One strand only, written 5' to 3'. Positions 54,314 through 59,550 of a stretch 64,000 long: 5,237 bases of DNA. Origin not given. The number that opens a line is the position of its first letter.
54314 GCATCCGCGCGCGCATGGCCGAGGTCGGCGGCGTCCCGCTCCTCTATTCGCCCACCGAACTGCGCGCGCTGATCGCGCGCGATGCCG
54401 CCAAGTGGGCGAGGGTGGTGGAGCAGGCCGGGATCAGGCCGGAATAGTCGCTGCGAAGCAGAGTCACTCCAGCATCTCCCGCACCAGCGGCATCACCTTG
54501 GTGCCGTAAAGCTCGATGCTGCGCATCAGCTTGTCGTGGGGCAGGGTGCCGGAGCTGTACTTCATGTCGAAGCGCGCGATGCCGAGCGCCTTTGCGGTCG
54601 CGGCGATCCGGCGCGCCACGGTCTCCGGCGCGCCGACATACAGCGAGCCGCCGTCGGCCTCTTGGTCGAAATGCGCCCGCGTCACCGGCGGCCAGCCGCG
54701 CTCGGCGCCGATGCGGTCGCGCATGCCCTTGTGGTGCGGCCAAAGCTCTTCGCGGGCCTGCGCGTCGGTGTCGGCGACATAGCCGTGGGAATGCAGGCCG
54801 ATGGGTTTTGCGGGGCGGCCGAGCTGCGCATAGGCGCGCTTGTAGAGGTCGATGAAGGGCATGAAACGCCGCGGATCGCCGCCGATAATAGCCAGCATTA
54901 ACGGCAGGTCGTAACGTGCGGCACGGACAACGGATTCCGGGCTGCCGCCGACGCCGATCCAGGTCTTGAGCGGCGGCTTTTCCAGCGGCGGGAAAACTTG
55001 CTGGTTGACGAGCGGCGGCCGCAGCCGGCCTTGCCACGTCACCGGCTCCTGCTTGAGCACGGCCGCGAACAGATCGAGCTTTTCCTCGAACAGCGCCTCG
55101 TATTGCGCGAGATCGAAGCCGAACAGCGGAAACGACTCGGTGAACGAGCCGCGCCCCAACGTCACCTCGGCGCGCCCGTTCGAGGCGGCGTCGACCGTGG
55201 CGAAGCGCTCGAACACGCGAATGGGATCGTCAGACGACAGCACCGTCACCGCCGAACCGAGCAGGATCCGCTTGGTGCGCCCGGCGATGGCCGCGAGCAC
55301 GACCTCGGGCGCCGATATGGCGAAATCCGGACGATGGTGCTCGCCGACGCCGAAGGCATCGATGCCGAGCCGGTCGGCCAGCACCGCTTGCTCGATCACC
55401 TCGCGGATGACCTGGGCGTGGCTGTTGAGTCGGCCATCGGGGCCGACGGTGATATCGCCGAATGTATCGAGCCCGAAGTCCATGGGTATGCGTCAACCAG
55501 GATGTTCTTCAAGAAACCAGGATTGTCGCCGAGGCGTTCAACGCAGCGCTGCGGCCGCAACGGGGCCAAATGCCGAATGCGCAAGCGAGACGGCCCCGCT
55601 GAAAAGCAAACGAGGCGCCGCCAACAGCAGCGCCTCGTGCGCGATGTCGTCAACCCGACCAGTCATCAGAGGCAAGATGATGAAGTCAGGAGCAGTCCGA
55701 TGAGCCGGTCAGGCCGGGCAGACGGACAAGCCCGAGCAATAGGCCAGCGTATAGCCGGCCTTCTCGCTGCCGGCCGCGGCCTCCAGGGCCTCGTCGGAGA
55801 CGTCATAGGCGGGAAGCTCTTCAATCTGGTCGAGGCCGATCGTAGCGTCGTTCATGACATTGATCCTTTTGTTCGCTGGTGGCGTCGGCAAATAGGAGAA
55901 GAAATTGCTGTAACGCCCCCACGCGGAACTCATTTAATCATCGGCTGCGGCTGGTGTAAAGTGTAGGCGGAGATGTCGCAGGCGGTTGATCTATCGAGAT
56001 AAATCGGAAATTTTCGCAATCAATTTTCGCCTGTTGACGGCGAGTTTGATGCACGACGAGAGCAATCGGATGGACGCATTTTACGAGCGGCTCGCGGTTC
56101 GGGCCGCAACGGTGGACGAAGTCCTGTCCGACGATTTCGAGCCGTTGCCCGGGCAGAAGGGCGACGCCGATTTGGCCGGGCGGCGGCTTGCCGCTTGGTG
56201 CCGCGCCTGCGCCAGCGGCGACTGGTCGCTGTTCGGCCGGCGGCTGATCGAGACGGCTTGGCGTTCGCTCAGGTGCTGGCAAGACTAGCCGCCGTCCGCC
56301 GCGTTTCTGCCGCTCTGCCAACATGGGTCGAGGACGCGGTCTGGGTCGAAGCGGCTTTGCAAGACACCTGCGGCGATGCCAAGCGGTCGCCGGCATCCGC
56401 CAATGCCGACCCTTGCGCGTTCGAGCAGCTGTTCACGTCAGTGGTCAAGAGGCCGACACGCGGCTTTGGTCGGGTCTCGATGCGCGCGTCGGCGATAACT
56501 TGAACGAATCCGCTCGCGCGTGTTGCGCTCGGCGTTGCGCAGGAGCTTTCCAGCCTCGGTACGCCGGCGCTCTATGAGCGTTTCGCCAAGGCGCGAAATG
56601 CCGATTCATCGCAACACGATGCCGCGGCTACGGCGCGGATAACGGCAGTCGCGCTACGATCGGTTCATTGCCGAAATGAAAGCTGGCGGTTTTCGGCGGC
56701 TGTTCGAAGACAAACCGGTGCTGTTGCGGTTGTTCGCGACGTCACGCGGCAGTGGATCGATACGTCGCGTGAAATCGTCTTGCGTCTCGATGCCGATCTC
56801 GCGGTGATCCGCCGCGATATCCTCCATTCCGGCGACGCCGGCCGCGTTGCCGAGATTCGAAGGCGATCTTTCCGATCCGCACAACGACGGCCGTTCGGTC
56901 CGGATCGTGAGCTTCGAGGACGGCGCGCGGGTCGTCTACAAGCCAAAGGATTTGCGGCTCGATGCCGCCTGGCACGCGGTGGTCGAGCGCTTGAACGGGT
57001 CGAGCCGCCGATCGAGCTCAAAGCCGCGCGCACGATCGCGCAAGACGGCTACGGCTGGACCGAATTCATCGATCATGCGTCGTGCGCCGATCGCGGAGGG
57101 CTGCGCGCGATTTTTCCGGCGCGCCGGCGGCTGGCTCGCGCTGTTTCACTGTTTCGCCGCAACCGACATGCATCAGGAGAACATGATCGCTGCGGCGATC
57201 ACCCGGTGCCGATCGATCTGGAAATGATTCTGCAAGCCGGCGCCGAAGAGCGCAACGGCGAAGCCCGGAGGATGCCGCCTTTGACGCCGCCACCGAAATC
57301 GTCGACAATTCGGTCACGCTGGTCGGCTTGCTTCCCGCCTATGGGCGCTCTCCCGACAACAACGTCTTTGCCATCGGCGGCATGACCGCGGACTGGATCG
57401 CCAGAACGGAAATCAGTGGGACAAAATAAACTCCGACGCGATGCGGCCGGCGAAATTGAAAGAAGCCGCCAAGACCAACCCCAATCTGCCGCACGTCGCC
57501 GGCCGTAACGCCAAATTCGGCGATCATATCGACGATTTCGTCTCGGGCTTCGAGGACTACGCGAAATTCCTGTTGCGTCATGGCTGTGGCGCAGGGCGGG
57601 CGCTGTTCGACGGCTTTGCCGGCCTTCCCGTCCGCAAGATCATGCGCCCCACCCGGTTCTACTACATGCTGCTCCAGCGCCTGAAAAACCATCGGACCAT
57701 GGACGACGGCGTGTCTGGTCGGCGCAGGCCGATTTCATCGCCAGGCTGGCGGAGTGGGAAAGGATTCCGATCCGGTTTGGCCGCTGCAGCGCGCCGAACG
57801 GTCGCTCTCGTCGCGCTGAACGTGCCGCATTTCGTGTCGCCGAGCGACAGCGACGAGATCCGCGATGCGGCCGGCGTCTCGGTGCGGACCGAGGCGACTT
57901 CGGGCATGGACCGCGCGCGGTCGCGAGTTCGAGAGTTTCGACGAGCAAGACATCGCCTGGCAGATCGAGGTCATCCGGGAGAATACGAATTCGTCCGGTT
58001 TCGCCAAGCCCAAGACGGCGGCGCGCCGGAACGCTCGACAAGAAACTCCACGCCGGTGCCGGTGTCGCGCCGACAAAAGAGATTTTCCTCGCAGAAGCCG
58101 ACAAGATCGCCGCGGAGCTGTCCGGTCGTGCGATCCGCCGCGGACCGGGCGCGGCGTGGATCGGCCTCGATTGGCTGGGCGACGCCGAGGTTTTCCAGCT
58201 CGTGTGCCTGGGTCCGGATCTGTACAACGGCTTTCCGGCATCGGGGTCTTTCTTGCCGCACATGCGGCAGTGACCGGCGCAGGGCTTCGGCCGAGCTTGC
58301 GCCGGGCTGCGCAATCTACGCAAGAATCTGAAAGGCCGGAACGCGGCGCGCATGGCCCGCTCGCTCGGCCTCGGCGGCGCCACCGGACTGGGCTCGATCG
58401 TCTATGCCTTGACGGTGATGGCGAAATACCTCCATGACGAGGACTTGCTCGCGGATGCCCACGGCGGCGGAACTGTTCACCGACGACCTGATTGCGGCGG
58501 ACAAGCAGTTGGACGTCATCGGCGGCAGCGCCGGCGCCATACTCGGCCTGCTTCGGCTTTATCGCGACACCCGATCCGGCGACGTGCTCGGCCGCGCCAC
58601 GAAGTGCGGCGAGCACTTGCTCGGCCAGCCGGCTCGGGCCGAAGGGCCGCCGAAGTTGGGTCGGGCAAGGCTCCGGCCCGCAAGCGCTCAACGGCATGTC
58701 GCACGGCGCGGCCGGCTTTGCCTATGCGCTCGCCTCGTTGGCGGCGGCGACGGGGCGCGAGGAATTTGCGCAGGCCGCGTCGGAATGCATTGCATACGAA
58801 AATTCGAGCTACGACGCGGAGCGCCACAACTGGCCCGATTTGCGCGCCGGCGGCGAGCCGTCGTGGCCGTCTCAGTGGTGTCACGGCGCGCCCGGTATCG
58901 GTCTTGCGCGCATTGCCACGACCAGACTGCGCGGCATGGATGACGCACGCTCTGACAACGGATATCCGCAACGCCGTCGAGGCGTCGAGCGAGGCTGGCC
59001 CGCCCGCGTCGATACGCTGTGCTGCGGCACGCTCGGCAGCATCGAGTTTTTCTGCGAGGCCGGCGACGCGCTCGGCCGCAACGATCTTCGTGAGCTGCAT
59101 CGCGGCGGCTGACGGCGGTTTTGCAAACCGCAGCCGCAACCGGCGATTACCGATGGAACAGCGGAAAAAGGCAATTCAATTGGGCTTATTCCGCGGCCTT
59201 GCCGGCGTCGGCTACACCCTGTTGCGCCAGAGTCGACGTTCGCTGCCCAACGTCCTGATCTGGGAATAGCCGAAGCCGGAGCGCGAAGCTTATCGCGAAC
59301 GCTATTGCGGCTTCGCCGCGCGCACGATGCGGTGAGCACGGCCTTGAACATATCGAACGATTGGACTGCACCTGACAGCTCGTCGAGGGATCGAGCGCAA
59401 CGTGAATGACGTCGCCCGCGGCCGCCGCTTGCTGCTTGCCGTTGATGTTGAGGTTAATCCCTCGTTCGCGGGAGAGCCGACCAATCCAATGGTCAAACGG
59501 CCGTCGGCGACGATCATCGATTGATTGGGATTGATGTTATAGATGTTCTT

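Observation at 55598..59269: Class II lanthipeptide locus (LanM + divergent 48-aa precursor) in an alphaproteobacterium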

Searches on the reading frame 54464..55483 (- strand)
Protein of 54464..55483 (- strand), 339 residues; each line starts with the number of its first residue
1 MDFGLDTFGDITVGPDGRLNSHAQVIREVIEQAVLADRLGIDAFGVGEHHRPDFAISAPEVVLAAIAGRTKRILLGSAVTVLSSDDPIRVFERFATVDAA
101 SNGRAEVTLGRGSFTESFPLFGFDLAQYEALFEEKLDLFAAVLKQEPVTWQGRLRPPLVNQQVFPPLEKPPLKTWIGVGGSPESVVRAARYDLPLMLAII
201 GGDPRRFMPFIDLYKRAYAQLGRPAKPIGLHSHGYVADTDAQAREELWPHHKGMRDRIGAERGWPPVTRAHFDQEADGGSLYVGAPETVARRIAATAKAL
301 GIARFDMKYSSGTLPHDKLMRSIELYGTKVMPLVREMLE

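Call 51: find_encoding_contigs(protein=window:54464-55483:-, flank=10000, max_places=6)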
Protein window:54464-55483:- (339 aa): no gene with exactly this product is on record in the collection.
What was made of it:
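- Tried and rejected: Exact look-up of the window's 339-aa LLM protein, meant to find the source contig or a second assembly: not on record (call 51).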

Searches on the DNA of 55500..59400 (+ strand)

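Call 5: search_dna_similar(query=window:55500-59400:+, collection=plasmids, mode=near, max_rows=20)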
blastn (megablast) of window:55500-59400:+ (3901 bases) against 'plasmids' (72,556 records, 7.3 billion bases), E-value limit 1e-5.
No match.
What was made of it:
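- Tried and rejected: Plasmid collection, megablast of 55500-59400: no match (call 5).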

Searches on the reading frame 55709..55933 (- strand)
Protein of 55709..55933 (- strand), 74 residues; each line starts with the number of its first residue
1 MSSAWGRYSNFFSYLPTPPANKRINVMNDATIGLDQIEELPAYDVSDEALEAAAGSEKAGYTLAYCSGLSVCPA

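Call 4: search_protein_families(library=pfam, proteins=[window:55709-55933:-], max_evalue=0.01)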
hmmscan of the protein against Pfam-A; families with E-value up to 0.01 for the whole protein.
window:55709-55933:- (74 aa): 0 families

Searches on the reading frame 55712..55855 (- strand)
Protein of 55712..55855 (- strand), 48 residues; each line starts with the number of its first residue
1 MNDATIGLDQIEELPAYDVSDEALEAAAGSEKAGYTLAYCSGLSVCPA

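Call 6: search_protein_families(library=ncbifam, proteins=[window:55712-55855:-], max_evalue=1)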
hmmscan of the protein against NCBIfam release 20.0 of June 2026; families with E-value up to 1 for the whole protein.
seq(48 aa): 0 families

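Call 43: find_homologous_proteins(query=A2, max_evalue=0.001)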
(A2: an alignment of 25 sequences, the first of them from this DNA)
Query A2 (25 sequences) (48 aa, profile of the alignment): 5189 proteins with E <= 0.001 among 8000 candidates; the best 120 are listed.
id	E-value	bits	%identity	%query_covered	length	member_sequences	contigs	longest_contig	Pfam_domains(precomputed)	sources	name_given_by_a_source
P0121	8.2e-32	127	63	77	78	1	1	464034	-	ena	-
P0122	1.4e-27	113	67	100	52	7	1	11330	-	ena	-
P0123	3.1e-26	109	58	100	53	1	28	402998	-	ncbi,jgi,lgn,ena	jgi:hypothetical protein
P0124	5.1e-26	108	64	100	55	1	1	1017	-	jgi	jgi:hypothetical protein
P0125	5.1e-26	108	65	100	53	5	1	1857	-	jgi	jgi:hypothetical protein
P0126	6.3e-26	108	63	98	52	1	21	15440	-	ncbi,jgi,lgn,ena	jgi:hypothetical protein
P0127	6.5e-26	108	73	100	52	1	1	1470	-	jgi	jgi:hypothetical protein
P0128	7.2e-26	108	73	100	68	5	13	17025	-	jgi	jgi:hypothetical protein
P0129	1.3e-25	107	63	100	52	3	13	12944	-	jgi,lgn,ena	-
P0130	1.4e-25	107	67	100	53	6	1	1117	-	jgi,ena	jgi:hypothetical protein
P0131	1.8e-25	106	67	100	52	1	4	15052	-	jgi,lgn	jgi:hypothetical protein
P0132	2.1e-25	106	63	100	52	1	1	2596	-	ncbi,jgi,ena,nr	ncbi:MAG TPA: hypothetical protein VLJ17_10465 [Xanthobacteraceae bacterium]|nr:hypothetical protein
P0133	2.4e-25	106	61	98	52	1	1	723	-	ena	-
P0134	2.5e-25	106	58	100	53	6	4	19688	-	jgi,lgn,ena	jgi:hypothetical protein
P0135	2.6e-25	106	63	100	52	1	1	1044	-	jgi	jgi:hypothetical protein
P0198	2.2e-23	100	64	98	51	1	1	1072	-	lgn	-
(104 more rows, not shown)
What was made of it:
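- On Lanthipeptide precursor (LanA): The names shown for database homologues are all "hypothetical protein" (call 43).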

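Call 52: find_encoding_contigs(protein=window:55712-55855:-, flank=10000, max_places=6)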
Protein seq(48 aa) (48 aa): 22 contigs read that carry it; 6 places shown.
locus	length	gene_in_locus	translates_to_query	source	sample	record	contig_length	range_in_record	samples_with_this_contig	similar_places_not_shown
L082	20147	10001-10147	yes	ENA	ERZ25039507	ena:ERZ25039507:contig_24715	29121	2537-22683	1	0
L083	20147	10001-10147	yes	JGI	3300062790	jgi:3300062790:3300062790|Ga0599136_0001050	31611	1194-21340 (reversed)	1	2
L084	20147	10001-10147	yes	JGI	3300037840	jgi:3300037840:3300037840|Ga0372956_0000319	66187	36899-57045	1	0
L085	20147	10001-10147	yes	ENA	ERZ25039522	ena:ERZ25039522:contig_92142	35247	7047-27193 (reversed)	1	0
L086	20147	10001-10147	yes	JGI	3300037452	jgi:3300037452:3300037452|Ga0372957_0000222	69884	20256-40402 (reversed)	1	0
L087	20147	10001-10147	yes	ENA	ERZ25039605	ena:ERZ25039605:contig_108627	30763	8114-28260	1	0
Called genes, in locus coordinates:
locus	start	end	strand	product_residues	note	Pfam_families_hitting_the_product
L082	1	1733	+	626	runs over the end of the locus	PF00496:SBP_bac_5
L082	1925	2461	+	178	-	PF05128:DUF697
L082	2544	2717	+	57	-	-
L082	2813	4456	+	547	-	PF00664:ABC_membrane (weak), PF00005:ABC_tran, PF02463:SMC_N (faint), PF13304:AAA_21 (weak)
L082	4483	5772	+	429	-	PF01145:Band_7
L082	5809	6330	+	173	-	-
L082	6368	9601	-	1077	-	PF13575:DUF4135, PF05147:LANC_like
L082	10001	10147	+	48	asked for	-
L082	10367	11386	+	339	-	PF00296:Bac_luciferase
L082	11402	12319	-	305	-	PF03401:TctC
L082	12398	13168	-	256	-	PF05690:ThiG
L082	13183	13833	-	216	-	PF01266:DAO, PF02597:ThiS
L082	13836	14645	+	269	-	-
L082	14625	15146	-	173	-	PF07690:MFS_1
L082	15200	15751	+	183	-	-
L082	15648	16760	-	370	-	PF00793:DAHP_synth_1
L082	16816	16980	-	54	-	PF07978:NIPSNAP (weak)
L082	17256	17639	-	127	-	PF00117:GATase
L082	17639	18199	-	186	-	PF00117:GATase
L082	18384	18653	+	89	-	-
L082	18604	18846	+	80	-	-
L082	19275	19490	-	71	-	PF03840:SecG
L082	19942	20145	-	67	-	-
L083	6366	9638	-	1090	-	PF13575:DUF4135, PF05147:LANC_like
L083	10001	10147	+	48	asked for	-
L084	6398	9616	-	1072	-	PF13575:DUF4135, PF05147:LANC_like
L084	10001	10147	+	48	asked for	-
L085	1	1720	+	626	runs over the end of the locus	PF00496:SBP_bac_5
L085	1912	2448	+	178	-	PF05128:DUF697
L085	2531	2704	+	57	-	-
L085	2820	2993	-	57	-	-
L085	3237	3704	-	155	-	-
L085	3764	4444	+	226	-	PF02463:SMC_N (faint), PF00005:ABC_tran, PF13304:AAA_21 (weak)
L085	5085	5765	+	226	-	-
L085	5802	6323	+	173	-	-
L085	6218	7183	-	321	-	PF05147:LANC_like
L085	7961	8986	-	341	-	PF13575:DUF4135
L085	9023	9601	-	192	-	-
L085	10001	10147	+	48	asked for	-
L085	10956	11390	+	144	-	PF00296:Bac_luciferase (faint)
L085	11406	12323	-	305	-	PF03401:TctC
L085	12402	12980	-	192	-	PF05690:ThiG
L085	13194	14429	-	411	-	PF01266:DAO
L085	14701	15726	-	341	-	PF07690:MFS_1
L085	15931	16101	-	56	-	PF00793:DAHP_synth_1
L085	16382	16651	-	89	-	PF00793:DAHP_synth_1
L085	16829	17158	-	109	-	PF07978:NIPSNAP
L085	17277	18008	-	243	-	PF00117:GATase, PF07722:Peptidase_C26 (faint), PF00117:GATase (weak)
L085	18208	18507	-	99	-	PF06418:CTP_synth_N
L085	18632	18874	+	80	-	-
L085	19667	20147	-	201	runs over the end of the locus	PF05199:GMC_oxred_C (weak), PF00034:Cytochrom_C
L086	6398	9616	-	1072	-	PF13575:DUF4135, PF05147:LANC_like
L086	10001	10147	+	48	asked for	-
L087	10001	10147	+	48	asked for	-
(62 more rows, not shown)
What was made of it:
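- The identical peptide occurs in many samples (call 52).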

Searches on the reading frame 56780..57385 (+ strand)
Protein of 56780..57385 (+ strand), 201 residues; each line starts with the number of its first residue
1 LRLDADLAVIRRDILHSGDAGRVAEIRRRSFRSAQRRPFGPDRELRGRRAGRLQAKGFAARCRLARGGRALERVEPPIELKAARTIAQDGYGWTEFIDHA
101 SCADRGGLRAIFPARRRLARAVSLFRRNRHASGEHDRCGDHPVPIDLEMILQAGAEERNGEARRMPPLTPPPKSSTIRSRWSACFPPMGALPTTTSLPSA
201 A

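Call 4: search_protein_families(library=pfam, proteins=[window:56780-57385:+], max_evalue=0.01)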
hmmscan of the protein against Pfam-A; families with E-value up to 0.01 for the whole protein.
window:56780-57385:+ (201 aa): 1 family
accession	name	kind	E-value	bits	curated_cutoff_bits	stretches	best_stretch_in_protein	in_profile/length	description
PF13575.12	DUF4135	-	2.9e-10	40.3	29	1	71-161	94-184/378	Domain of unknown function (DUF4135)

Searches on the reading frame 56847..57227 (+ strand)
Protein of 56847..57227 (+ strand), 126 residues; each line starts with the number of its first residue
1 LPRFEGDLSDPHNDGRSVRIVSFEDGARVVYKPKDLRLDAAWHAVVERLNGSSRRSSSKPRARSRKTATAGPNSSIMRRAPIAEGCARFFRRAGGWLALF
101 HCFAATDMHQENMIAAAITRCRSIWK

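Call 4: search_protein_families(library=pfam, proteins=[window:56847-57227:+], max_evalue=0.01)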
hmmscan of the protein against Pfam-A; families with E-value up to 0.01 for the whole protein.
window:56847-57227:+ (126 aa): 1 family
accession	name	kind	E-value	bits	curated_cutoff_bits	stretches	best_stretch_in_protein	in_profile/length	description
PF13575.12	DUF4135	-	1.2e-26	94.2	29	1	4-116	49-161/378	Domain of unknown function (DUF4135)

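Call 6: search_protein_families(library=ncbifam, proteins=[window:56847-57227:+], max_evalue=1)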
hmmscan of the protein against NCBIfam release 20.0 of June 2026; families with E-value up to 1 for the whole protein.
window:56847-57227:+ (126 aa): 1 family
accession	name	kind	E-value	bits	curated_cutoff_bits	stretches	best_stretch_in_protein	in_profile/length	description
TIGR03897.1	lanti_2_LanM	subfamily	4.4e-26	91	304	1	5-116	141-252/932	type 2 lanthipeptide synthetase LanM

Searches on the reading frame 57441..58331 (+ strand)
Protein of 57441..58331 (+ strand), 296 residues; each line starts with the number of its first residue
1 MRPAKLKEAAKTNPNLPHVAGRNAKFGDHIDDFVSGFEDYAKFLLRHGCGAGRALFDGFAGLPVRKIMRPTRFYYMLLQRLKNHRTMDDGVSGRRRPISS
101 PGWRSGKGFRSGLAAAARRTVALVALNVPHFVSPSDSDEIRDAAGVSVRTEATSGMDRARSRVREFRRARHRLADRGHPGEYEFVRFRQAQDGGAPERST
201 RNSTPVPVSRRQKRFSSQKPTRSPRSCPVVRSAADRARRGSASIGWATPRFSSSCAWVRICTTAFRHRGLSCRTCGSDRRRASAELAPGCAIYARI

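Call 4: search_protein_families(library=pfam, proteins=[window:57441-58331:+], max_evalue=0.01)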
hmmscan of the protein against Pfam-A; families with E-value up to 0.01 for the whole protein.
window:57441-58331:+ (296 aa): 1 family
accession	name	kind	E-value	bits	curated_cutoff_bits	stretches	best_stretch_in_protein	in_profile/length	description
PF13575.12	DUF4135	-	1.4e-14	54.6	29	1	7-132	251-376/378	Domain of unknown function (DUF4135)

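Call 6: search_protein_families(library=ncbifam, proteins=[window:57441-58331:+], max_evalue=1)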
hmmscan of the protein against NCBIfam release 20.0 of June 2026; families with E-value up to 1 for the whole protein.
window:57441-58331:+ (296 aa): 1 family
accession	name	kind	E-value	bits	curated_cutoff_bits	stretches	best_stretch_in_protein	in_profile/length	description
TIGR03897.1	lanti_2_LanM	subfamily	1.3e-17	62.9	304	1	1-168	337-505/932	type 2 lanthipeptide synthetase LanM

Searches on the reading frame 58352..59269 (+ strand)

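Call 4: search_protein_families(library=pfam, proteins=[window:58352-59269:+], max_evalue=0.01)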
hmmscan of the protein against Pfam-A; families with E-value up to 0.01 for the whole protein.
window:58352-59269:+ (305 aa): 1 family
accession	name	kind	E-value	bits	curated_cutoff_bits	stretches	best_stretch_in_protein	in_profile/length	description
PF05147.19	LANC_like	-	0.0022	17.1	23.2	0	266-297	310-341/350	Lanthionine synthetase C-like protein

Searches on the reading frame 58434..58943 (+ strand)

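Call 4: search_protein_families(library=pfam, proteins=[window:58434-58943:+], max_evalue=0.01)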
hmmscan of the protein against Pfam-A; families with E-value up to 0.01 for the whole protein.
window:58434-58943:+ (169 aa): 1 family
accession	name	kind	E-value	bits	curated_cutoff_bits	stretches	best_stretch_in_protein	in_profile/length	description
PF05147.19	LANC_like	-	0.00044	19.4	23.2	1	23-63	97-138/350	Lanthionine synthetase C-like protein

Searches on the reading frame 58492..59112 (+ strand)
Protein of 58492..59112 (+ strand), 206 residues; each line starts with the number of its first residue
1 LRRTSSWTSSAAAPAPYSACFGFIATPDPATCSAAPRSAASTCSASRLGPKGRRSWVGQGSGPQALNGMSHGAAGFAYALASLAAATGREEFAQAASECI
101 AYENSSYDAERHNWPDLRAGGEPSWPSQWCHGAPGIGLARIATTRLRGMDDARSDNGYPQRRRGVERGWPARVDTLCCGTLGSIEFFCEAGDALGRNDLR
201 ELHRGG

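Call 4: search_protein_families(library=pfam, proteins=[window:58492-59112:+], max_evalue=0.01)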
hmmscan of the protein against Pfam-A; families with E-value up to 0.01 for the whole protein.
window:58492-59112:+ (206 aa): 1 family
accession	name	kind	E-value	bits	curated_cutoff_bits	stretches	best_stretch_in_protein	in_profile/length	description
PF05147.19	LANC_like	-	1.9e-22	79.8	23.2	1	65-201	158-292/350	Lanthionine synthetase C-like protein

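Call 6: search_protein_families(library=ncbifam, proteins=[window:58492-59112:+], max_evalue=1)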
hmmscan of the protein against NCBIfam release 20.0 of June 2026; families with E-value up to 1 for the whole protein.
window:58492-59112:+ (206 aa): 3 families
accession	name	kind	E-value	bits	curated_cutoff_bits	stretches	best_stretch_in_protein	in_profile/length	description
TIGR03897.1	lanti_2_LanM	subfamily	2.1e-38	131.7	304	1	27-202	713-884/932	type 2 lanthipeptide synthetase LanM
NF038150.1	lanthi_synth_IV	equivalog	1.7e-11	43.2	650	1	65-201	661-795/851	class IV lanthionine synthetase LanL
NF038151.1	lanthi_synth_III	equivalog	0.00024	19.6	575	1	46-148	641-738/833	class III lanthionine synthetase LanKC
